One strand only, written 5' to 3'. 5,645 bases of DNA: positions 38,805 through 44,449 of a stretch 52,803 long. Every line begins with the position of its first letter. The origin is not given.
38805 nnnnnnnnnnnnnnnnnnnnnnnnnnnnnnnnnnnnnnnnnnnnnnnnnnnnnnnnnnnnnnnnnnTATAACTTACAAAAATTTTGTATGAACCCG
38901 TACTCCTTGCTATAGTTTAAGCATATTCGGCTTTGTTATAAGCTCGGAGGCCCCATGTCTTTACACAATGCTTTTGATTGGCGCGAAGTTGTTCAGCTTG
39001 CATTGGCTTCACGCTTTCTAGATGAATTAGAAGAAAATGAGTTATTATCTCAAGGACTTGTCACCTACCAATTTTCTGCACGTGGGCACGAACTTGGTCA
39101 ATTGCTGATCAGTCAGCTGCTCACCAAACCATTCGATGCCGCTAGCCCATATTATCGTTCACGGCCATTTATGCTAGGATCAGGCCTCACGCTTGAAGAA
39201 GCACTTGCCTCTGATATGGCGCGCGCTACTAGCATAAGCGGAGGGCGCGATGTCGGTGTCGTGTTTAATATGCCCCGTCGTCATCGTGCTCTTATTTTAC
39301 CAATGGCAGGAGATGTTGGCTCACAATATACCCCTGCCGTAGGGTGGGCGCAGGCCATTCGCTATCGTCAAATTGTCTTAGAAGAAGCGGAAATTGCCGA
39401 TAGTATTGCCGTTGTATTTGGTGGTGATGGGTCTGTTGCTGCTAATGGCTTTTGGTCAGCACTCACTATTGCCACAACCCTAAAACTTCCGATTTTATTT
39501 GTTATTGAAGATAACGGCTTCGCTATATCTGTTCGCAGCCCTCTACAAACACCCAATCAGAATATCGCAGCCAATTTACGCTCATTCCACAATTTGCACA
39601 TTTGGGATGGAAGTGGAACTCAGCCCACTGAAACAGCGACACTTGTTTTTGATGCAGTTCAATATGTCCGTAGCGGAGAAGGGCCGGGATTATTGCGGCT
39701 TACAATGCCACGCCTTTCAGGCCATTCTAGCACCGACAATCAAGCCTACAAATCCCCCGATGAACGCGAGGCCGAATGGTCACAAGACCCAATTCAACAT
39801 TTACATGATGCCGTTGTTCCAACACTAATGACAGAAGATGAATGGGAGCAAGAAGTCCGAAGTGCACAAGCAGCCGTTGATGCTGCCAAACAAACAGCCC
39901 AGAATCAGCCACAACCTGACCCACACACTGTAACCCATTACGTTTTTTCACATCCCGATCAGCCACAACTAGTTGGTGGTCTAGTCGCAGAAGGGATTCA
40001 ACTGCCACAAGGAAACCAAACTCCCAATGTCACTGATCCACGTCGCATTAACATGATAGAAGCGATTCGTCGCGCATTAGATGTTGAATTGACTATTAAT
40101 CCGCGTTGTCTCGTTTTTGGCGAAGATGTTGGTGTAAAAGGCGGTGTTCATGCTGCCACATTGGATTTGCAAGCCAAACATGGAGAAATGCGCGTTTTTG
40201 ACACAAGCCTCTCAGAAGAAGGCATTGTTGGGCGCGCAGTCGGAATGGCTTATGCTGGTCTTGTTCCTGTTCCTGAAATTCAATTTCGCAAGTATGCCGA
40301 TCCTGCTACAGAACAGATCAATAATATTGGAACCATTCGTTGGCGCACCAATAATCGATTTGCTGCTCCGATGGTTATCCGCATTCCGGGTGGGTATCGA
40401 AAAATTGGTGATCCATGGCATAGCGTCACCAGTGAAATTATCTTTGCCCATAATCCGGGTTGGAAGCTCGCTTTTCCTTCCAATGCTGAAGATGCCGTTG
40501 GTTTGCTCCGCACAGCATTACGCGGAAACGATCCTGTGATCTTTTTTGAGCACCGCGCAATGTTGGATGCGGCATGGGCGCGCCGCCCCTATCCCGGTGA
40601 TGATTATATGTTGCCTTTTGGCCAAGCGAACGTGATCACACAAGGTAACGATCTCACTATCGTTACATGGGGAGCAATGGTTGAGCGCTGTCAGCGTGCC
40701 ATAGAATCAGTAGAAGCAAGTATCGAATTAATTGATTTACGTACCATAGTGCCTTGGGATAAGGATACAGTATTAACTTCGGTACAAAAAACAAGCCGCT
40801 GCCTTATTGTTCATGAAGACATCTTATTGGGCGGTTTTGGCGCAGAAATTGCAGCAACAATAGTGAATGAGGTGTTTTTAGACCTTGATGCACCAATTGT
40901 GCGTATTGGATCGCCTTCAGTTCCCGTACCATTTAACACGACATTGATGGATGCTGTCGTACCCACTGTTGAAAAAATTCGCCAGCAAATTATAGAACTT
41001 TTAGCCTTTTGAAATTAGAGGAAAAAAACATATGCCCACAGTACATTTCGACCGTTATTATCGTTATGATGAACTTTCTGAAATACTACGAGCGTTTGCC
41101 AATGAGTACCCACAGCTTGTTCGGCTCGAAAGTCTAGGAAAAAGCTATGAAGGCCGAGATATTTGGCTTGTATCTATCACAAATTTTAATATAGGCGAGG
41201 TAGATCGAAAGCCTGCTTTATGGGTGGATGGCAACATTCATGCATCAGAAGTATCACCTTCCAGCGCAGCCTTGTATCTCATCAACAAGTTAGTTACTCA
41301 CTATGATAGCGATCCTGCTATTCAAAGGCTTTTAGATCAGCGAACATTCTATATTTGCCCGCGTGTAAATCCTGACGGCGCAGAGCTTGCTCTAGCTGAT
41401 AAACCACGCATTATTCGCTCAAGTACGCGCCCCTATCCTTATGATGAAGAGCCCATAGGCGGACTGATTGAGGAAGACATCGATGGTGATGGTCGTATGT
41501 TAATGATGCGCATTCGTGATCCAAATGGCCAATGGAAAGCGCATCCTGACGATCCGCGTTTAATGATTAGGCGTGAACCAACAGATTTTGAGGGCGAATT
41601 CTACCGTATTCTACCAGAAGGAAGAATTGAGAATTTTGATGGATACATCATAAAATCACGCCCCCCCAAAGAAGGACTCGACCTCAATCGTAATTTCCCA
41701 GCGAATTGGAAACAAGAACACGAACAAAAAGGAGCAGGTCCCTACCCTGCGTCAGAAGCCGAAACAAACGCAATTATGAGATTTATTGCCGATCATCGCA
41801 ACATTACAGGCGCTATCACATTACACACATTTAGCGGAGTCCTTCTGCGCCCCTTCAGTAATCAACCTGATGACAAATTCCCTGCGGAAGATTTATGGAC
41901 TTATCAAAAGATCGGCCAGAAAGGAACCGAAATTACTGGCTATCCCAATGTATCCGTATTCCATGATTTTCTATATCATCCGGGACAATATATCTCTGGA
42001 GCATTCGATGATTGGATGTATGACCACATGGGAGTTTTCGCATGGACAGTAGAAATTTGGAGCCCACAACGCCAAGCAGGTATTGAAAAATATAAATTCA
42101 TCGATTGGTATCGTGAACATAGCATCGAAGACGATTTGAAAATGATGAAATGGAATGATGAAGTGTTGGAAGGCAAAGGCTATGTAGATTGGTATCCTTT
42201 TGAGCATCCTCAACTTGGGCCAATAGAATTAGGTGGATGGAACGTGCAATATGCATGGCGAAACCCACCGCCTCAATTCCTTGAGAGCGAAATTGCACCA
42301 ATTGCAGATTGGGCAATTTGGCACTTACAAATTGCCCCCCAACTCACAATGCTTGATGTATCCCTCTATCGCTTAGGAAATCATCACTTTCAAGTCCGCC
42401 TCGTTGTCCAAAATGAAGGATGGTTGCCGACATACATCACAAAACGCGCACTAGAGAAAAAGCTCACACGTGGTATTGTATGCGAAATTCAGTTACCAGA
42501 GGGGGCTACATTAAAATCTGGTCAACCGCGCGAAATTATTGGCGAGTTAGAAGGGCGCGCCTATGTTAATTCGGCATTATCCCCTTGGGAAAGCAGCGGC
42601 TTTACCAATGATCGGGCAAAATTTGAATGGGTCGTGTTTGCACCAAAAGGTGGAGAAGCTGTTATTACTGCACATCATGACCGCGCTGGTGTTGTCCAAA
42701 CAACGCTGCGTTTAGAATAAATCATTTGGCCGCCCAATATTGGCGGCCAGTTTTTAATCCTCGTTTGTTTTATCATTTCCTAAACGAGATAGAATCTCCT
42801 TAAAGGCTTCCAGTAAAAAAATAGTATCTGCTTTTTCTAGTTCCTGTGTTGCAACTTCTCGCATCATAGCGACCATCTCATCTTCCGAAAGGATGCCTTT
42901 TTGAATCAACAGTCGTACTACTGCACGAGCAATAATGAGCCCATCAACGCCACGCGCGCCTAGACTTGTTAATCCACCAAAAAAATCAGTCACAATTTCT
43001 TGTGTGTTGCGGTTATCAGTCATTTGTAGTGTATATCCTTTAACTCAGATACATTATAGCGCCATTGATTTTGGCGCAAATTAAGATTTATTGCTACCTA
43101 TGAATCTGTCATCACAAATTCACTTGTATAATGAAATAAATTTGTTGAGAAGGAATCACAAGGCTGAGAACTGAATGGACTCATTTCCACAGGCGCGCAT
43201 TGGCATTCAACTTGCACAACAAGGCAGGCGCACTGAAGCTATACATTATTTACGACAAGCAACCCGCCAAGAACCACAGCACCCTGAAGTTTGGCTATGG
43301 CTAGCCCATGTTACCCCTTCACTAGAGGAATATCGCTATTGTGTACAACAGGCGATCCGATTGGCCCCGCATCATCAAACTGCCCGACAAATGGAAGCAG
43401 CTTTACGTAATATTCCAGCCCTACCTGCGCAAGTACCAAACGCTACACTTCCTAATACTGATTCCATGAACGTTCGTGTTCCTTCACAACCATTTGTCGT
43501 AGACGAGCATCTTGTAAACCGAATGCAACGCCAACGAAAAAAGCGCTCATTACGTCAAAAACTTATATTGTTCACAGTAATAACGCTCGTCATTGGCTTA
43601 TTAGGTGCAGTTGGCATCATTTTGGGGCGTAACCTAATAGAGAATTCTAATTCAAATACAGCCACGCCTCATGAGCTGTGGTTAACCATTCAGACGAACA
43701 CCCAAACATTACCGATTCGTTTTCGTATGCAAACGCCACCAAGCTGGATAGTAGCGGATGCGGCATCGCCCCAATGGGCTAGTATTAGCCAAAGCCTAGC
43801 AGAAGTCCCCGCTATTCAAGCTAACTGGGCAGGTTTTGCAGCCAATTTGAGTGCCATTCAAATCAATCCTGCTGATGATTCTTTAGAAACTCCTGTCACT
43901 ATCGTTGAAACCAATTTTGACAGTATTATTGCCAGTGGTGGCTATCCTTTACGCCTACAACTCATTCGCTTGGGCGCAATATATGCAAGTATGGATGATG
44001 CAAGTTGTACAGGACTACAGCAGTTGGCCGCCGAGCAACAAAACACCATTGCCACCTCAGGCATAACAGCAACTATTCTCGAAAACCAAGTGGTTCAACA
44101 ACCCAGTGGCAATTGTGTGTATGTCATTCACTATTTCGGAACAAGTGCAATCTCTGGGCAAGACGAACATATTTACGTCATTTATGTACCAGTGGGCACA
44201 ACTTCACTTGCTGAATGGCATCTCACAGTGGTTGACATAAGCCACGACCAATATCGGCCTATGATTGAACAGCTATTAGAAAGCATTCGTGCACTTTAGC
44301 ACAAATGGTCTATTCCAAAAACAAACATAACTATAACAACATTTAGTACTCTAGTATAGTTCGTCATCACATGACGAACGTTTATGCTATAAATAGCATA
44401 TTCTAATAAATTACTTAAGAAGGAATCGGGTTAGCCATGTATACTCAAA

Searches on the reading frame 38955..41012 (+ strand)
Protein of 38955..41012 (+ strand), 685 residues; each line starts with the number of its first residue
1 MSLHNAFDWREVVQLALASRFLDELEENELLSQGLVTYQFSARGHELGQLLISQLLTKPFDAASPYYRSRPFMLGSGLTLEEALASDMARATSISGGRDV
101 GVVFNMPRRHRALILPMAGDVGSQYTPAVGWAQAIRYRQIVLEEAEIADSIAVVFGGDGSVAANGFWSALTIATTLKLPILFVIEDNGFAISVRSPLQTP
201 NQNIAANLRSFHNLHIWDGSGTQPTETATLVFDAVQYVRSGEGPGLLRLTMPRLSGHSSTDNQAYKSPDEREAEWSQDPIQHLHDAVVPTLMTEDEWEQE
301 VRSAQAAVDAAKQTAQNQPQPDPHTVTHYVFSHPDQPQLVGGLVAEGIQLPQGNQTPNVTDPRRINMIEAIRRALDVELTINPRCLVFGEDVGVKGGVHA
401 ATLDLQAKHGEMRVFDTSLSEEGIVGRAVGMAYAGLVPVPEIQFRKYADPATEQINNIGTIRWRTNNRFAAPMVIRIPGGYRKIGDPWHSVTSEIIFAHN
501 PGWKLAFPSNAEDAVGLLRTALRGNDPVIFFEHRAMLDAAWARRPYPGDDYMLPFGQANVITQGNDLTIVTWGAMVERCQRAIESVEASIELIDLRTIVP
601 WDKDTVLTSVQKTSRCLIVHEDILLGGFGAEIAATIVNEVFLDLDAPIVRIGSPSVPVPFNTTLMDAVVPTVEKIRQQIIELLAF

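Call 85: search_protein_families(library=pfam, max_evalue=0.00001, proteins=[window:38955-41012:+])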
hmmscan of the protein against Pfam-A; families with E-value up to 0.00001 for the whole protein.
window:38955-41012:+ (685 aa): 3 families
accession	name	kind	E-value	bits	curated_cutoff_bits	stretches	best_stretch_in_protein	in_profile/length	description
PF02780.25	Transketolase_C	-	4.3e-34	117.5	25.9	1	556-675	1-124/124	Transketolase, C-terminal domain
PF00676.26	E1_dh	-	7.2e-32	111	22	1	20-323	8-299/300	Dehydrogenase E1 component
PF02779.29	Transket_pyr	-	2.4e-29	102.7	27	1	365-537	3-172/174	Transketolase, pyrimidine binding domain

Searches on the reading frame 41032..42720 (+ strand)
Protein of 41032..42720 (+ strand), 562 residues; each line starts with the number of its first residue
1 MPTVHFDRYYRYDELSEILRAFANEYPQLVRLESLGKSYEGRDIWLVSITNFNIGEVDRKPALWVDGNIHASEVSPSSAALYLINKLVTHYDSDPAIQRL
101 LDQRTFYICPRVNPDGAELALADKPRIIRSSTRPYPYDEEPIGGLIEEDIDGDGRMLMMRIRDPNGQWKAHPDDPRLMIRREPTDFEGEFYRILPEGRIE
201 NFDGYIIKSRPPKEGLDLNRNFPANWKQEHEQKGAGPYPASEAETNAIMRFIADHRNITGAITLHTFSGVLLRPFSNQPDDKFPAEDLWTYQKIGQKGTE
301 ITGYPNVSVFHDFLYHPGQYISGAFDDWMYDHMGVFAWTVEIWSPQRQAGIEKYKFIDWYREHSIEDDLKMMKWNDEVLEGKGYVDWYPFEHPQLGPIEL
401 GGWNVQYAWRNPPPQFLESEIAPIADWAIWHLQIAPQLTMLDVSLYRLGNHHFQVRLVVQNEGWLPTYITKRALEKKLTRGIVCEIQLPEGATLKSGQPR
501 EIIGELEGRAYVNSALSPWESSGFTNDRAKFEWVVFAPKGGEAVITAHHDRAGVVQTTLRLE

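Call 85: search_protein_families(library=pfam, max_evalue=0.00001, proteins=[window:41032-42720:+])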
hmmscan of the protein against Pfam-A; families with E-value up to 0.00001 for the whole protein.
window:41032-42720:+ (562 aa): 1 family
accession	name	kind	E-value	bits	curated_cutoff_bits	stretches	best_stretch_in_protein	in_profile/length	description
PF00246.29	Peptidase_M14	-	2.4e-54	185.4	21.6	2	17-122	3-108/286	Zinc carboxypeptidase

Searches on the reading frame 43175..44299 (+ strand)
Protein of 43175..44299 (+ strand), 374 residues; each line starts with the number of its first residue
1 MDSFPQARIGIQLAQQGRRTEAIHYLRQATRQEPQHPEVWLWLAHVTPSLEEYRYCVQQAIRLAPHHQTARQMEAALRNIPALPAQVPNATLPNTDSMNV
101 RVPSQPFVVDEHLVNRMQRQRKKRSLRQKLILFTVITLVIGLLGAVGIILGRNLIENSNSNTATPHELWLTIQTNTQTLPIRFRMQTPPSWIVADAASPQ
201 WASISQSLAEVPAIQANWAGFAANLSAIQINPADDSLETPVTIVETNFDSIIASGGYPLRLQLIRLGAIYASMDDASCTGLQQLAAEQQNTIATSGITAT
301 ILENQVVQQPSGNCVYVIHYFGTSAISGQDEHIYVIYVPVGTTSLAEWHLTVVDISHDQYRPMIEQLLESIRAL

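Call 23: search_protein_families(library=pfam, max_evalue=0.001, proteins=[window:43175-44299:+])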
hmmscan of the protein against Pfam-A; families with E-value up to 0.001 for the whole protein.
window:43175-44299:+ (374 aa): 4 families
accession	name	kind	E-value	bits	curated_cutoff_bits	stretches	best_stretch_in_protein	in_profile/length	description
PF13428.12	TPR_14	-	8.9e-06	26.4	23.5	1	11-45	9-43/44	Tetratricopeptide repeat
PF14559.12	TPR_19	-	1.9e-05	25.3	25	1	13-45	1-33/68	Tetratricopeptide repeat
PF13432.12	TPR_16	-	8.9e-05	23.3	32.7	1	12-44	6-38/65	Tetratricopeptide repeat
PF07719.23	TPR_2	-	0.00035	20.9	27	0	8-36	6-34/34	Tetratricopeptide repeat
